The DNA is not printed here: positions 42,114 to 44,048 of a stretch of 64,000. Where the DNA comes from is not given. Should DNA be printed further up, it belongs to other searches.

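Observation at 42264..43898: Bacterial Elp3 homolog encoded together with MnmA suggests an archaeal/eukaryotic-style wobble-uridine pathway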

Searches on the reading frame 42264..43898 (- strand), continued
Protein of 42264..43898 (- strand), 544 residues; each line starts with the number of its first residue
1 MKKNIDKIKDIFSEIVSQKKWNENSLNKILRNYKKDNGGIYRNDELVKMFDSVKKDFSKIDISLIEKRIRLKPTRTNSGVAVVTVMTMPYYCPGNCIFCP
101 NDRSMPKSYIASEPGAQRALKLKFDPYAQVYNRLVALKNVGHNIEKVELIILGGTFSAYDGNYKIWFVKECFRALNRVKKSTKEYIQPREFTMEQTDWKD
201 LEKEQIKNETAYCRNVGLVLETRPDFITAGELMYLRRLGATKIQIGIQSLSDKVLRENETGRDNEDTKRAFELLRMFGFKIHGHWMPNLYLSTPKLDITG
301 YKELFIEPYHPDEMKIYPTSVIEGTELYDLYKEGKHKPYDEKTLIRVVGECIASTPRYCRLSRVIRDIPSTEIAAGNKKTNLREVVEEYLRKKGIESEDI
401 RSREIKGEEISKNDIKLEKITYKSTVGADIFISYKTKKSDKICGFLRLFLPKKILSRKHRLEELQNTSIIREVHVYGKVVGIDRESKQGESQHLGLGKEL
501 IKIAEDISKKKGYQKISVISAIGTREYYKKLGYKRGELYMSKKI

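Call 9: find_homologous_proteins(query=window:42264-43898:-, max_evalue=1e-10)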
Query window:42264-43898:- (544 aa): 7997 proteins with E <= 1e-10 among 8000 candidates; the best 120 are listed.
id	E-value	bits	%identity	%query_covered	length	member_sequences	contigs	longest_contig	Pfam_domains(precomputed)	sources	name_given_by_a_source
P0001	0.0e+0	1132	93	100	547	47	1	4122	PF16199.11,PF04055.28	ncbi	-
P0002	0.0e+0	1066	85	100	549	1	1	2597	PF16199.11,PF04055.28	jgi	-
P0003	0.0e+0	1044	84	98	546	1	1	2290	PF16199.11,PF04055.28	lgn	-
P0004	0.0e+0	1043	84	98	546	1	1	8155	PF16199.11,PF04055.28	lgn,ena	-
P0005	0.0e+0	1043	84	98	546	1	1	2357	PF16199.11,PF04055.28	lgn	-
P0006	0.0e+0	1043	84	98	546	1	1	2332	PF16199.11,PF04055.28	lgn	-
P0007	0.0e+0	1041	84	98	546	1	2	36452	PF16199.11,PF04055.28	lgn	-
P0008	0.0e+0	1041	84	98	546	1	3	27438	PF16199.11,PF04055.28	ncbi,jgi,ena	jgi:elongator complex protein 3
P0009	0.0e+0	1041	84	98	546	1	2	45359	PF16199.11,PF04055.28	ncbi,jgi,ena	-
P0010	0.0e+0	1036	84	98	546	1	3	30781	PF16199.11,PF04055.28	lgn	-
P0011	0.0e+0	1036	84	98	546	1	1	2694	PF16199.11,PF04055.28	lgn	-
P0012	0.0e+0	1034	84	98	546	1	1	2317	PF16199.11,PF04055.28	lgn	-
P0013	0.0e+0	1033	83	98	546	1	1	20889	PF16199.11,PF04055.28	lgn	-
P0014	0.0e+0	1023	82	98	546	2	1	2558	PF16199.11,PF04055.28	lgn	-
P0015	0.0e+0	1019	82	100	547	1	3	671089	PF16199.11,PF04055.28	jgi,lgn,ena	-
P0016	0.0e+0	1012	80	100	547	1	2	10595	PF16199.11,PF04055.28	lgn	-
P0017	6.3e-297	1004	81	100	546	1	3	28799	PF16199.11,PF04055.28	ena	-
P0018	7.1e-297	1004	81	100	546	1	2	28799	PF16199.11,PF04055.28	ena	-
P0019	4.1e-296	1001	81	100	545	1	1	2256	PF16199.11,PF04055.28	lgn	-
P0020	1.7e-295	999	80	99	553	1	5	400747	PF16199.11,PF04055.28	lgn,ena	-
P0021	4.6e-291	984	78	100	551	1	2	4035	PF16199.11,PF04055.28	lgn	-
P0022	7.7e-291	984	78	100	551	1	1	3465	PF16199.11,PF04055.28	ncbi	-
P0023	1.8e-288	976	79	99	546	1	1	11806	PF16199.11,PF04055.28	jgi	-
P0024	6.4e-288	974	78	99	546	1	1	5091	PF16199.11,PF04055.28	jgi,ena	-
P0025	1.1e-287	973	78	99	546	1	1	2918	PF16199.11,PF04055.28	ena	-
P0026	3.2e-287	972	79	99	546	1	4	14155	PF16199.11,PF04055.28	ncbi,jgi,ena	jgi:elongator complex protein 3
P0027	6.7e-287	971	79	99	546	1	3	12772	PF16199.11,PF04055.28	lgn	-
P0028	8.1e-287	970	78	99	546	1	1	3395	PF16199.11,PF04055.28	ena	-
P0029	1.1e-286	970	78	99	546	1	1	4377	PF16199.11,PF04055.28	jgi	-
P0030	2.6e-286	969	79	99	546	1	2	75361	PF16199.11,PF04055.28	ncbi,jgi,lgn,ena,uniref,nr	ncbi:tRNA uridine(34) 5-carboxymethylaminomethyl modification radical SAM/GNAT enzyme Elp3 [Candidat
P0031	7.3e-286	967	79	99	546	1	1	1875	PF16199.11,PF04055.28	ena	-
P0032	1.1e-285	967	78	99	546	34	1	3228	PF16199.11,PF04055.28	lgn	-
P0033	1.8e-285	966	79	99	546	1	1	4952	PF16199.11,PF04055.28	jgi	-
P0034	6.0e-285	964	79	99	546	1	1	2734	PF16199.11,PF04055.28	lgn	-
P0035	9.3e-285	964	78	99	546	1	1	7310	PF16199.11,PF04055.28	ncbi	-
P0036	7.1e-283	957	77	99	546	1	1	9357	PF16199.11,PF04055.28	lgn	-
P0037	2.7e-282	955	78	99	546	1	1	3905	PF16199.11,PF04055.28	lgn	-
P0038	1.9e-280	949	78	98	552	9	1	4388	PF16199.11,PF04055.28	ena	-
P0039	1.8e-225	768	65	100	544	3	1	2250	PF16199.11,PF04055.28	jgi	-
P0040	1.7e-224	765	64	100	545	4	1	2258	PF16199.11,PF04055.28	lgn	-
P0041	1.9e-224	765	64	100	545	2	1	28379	PF16199.11,PF04055.28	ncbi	-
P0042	3.6e-224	764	64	100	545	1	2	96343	PF16199.11,PF04055.28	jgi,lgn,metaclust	metaclust:\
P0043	2.5e-223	761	63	100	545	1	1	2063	PF16199.11,PF04055.28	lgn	-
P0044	1.3e-220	752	62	100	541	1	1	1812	PF16199.11,PF04055.28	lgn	-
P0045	2.6e-219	748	63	100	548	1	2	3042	PF16199.11,PF04055.28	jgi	jgi:elongator complex protein 3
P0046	9.9e-218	742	62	99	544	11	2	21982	PF16199.11,PF04055.28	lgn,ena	-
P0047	1.3e-217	742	62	98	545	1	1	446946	PF16199.11,PF04055.28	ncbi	ncbi:MAG: elongator complex protein 3 [Candidatus Dojkabacteria bacterium]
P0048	5.3e-217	740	62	99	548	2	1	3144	PF16199.11,PF04055.28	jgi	jgi:elongator complex protein 3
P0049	9.0e-217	739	61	100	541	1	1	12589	PF16199.11,PF04055.28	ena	-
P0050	1.4e-214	732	62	100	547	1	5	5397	PF16199.11,PF04055.28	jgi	jgi:elongator complex protein 3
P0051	2.8e-214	731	62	99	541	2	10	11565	PF16199.11,PF04055.28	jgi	jgi:elongator complex protein 3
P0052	5.5e-214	730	61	99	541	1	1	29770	PF16199.11,PF04055.28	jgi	jgi:elongator complex protein 3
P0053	1.0e-213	729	62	96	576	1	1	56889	PF16199.11,PF04055.28,PF00583.32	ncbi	-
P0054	1.1e-213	729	61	100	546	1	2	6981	PF16199.11,PF04055.28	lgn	-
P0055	2.1e-213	728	62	100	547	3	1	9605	PF16199.11,PF04055.28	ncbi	-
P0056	2.7e-213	728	60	100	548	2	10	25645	PF16199.11,PF04055.28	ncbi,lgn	-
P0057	3.5e-213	727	61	99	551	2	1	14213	PF16199.11,PF04055.28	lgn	-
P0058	8.9e-213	726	62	98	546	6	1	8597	PF16199.11,PF04055.28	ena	-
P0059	1.1e-212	726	61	100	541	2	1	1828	PF16199.11,PF04055.28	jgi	jgi:elongator complex protein 3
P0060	2.1e-212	725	61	99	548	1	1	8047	PF16199.11,PF04055.28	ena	-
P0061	2.3e-212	725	60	100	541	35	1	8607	PF16199.11,PF04055.28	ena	-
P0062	2.4e-212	725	61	99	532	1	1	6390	PF13673.14,PF16199.11,PF04055.28,PF00583.32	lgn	-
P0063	3.9e-212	724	63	99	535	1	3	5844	PF16199.11,PF04055.28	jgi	jgi:elongator complex protein 3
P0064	5.1e-212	724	61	100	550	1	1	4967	PF16199.11,PF04055.28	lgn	-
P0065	7.9e-212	723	60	100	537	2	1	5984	PF16199.11,PF04055.28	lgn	-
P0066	1.2e-211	722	60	98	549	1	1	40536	PF16199.11,PF04055.28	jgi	jgi:elongator complex protein 3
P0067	1.7e-211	722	61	99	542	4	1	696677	PF16199.11,PF04055.28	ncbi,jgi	ncbi:MAG: elongator complex protein 3 [Candidatus Dojkabacteria bacterium]|jgi:elongator complex pro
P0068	4.1e-211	721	61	96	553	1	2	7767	PF16199.11,PF04055.28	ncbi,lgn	-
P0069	4.7e-211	720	61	96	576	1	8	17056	PF16199.11,PF04055.28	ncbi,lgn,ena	-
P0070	7.0e-211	720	60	100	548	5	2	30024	PF16199.11,PF04055.28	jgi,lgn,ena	-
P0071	9.2e-211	719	60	99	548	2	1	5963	PF16199.11,PF04055.28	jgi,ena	-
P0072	5.1e-210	717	61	97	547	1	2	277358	PF16199.11,PF04055.28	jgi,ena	-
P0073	1.5e-209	715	60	100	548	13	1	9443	PF16199.11,PF04055.28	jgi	-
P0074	2.0e-209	715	62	99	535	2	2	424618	PF16199.11,PF04055.28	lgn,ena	-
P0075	5.0e-209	714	60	99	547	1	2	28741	PF16199.11,PF04055.28,PF00583.32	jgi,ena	jgi:elongator complex protein 3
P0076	1.3e-208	712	60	99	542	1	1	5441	PF16199.11,PF04055.28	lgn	-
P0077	1.7e-208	712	59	99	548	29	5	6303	PF16199.11,PF04055.28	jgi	jgi:elongator complex protein 3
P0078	2.5e-208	711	60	100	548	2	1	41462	PF16199.11,PF04055.28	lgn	-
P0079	5.6e-208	710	59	99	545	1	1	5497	PF16199.11,PF04055.28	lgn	-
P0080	5.6e-208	710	59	99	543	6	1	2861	PF16199.11,PF04055.28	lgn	-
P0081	5.8e-208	710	60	99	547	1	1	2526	PF16199.11,PF04055.28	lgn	-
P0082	7.4e-208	710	63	93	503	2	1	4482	PF16199.11,PF04055.28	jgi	-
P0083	1.8e-207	709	58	100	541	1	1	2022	PF16199.11,PF04055.28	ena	-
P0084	1.2e-206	706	59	99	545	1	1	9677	PF16199.11,PF04055.28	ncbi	-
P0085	1.3e-206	706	61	97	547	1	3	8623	PF16199.11,PF04055.28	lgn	-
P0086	2.3e-206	705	59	99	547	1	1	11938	PF16199.11,PF04055.28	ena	-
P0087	3.5e-206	704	59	99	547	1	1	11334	PF16199.11,PF04055.28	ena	-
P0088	3.5e-206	704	60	99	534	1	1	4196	PF16199.11,PF04055.28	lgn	-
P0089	4.0e-206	704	59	99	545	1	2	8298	PF16199.11,PF04055.28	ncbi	-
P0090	4.3e-206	704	59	99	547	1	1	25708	PF16199.11,PF04055.28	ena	-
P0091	4.4e-206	704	61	98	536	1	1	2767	PF16199.11,PF04055.28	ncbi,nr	ncbi:MAG: tRNA uridine(34) 5-carboxymethylaminomethyl modification radical SAM/GNAT enzyme Elp3 [Can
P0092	8.4e-206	703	60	99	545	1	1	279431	PF16199.11,PF04055.28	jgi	jgi:elongator complex protein 3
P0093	9.5e-206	703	60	99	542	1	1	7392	PF16199.11,PF04055.28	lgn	-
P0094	1.5e-205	702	58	100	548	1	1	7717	PF16199.11,PF04055.28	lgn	-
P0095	1.8e-205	702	59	99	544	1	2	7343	PF16199.11,PF04055.28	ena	-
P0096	2.2e-205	702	58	99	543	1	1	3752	PF16199.11,PF04055.28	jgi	-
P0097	2.2e-205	702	59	98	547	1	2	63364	PF16199.11,PF04055.28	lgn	-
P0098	3.2e-205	701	57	99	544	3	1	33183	PF16199.11,PF04055.28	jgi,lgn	-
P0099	5.7e-205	700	59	100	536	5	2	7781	PF16199.11,PF04055.28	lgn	-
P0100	6.5e-205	700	59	99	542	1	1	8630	PF16199.11,PF04055.28,PF00583.32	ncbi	-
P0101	6.7e-205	700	58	99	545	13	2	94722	PF16199.11,PF04055.28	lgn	-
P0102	7.1e-205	700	59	98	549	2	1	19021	PF16199.11,PF04055.28,PF00583.32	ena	-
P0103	1.3e-204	699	58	99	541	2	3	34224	PF16199.11,PF04055.28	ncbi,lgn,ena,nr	ncbi:tRNA uridine(34) 5-carboxymethylaminomethyl modification radical SAM/GNAT enzyme Elp3 [bacteriu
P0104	2.0e-204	699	58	99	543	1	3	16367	PF16199.11,PF04055.28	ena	-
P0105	2.5e-204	698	58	99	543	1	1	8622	PF16199.11,PF04055.28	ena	-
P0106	2.5e-204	698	58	99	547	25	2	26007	PF16199.11,PF04055.28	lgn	-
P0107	3.0e-204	698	59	99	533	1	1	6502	PF16199.11,PF04055.28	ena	-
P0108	4.3e-204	697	58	99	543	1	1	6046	PF16199.11,PF04055.28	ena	-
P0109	5.8e-204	697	59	99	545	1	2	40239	PF16199.11,PF04055.28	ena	-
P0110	8.0e-204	697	60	99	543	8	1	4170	PF16199.11,PF04055.28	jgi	-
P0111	8.8e-204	696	58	99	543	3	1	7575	PF16199.11,PF04055.28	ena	-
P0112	9.5e-204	696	59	99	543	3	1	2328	PF16199.11,PF04055.28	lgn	-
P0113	1.1e-203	696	58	99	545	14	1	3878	PF16199.11,PF04055.28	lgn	-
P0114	2.8e-203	695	59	100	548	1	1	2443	PF16199.11,PF04055.28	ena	-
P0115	5.9e-203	694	59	98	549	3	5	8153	PF16199.11,PF04055.28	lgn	-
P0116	9.0e-203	693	59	99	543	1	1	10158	PF16199.11,PF04055.28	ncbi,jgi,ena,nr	ncbi:tRNA uridine(34) 5-carboxymethylaminomethyl modification radical SAM/GNAT enzyme Elp3 [Patescib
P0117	2.5e-201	688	59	99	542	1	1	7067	PF16199.11,PF04055.28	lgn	-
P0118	4.7e-201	687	60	100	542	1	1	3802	PF16199.11,PF04055.28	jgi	-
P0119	6.2e-201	687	64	88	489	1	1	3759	PF16199.11,PF04055.28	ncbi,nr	ncbi:MAG TPA: tRNA uridine(34) 5-carboxymethylaminomethyl modification radical SAM/GNAT enzyme Elp3,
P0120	6.2e-201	687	59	99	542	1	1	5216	PF16199.11,PF04055.28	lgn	-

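Call 19: find_related_loci(query=window:42264-43898:-, collection=genome_contigs, flank=10000)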
Query window:42264-43898:- (544 aa) in genome_contigs; peptide patterns used: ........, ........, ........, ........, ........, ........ (x = any residue, [..] = any of these).
308 stretches matched a pattern; 148 encode a relative of the query (tblastn E <= 1e-3); the best 80 are kept; 80 distinct loci.
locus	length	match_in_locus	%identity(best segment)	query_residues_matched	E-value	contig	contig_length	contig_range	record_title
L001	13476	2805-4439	94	1-544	0e+0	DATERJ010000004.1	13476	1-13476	MAG TPA_asm: Candidatus Dojkabacteria bacterium isolate SMAG_U9070 k141_37953, whole genome shotgun sequence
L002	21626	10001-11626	92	1-542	0e+0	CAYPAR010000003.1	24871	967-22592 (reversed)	MAG TPA_asm: uncultured Candidatus Saccharibacteria bacterium isolate binchicken_co246_362 genome assembly, contig: NODE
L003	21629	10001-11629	93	1-542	0e+0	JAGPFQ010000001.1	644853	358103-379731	Candidatus Dojkabacteria bacterium isolate Gw_SlDig_bin_189 Gw_SlDig_2_length_644853_cov_17.655297, whole genome shotgun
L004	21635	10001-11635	94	1-544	0e+0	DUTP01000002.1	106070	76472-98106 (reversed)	MAG TPA_asm: Candidatus Dojkabacteria bacterium isolate AS05jafATM_89 25488_AS05, whole genome shotgun sequence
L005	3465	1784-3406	78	6-544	0e+0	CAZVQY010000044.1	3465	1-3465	MAG TPA_asm: uncultured Candidatus Saccharibacteria bacterium isolate SRP192927_co5_224 genome assembly, contig: NODE_67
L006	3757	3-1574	80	21-544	0e+0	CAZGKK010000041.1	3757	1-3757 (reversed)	MAG TPA_asm: uncultured Candidatus Saccharibacteria bacterium isolate SRP192927_co6_329 genome assembly, contig: NODE_71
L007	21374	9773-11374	84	7-540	0e+0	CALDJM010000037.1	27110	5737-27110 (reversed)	MAG TPA_asm: uncultured bacterium isolate SRR1562000_bin.129_CONCOCT_v1.1_MAG genome assembly, contig: ERZ724042.1139, w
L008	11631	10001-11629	81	1-542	0e+0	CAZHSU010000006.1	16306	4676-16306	MAG TPA_asm: uncultured Candidatus Saccharibacteria bacterium isolate SRP294416_co1_380 genome assembly, contig: NODE_72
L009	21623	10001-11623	64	3-544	0e+0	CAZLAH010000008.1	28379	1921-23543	MAG TPA_asm: uncultured Candidatus Saccharibacteria bacterium isolate SRP192927_co2_210 genome assembly, contig: NODE_22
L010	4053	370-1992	64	3-544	0e+0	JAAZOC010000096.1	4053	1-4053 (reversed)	MAG: Candidatus Microgenomates bacterium isolate AS27yjCOA_24 193772_AS27, whole genome shotgun sequence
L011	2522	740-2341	62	7-542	0e+0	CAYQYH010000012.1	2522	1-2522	MAG TPA_asm: uncultured Candidatus Saccharibacteria bacterium isolate SRP067234_co1_238 genome assembly, contig: k99_864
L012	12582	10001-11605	63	7-542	0e+0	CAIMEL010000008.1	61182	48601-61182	uncultured bacterium isolate LaPlata_bin-3090 genome assembly, contig: bin-3090:08/25, whole genome shotgun sequence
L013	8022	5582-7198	61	4-544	0e+0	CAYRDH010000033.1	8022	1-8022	MAG TPA_asm: uncultured Candidatus Saccharibacteria bacterium isolate SRP241341_co1_3 genome assembly, contig: NODE_8957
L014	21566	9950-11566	61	7-544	0e+0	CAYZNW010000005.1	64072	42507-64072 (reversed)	MAG TPA_asm: uncultured Candidatus Saccharibacteria bacterium isolate binchicken_co117_292 genome assembly, contig: NODE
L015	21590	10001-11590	61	10-544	0e+0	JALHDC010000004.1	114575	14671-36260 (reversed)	MAG: bacterium isolate 1-no_shock_S1_027 scaffold_110, whole genome shotgun sequence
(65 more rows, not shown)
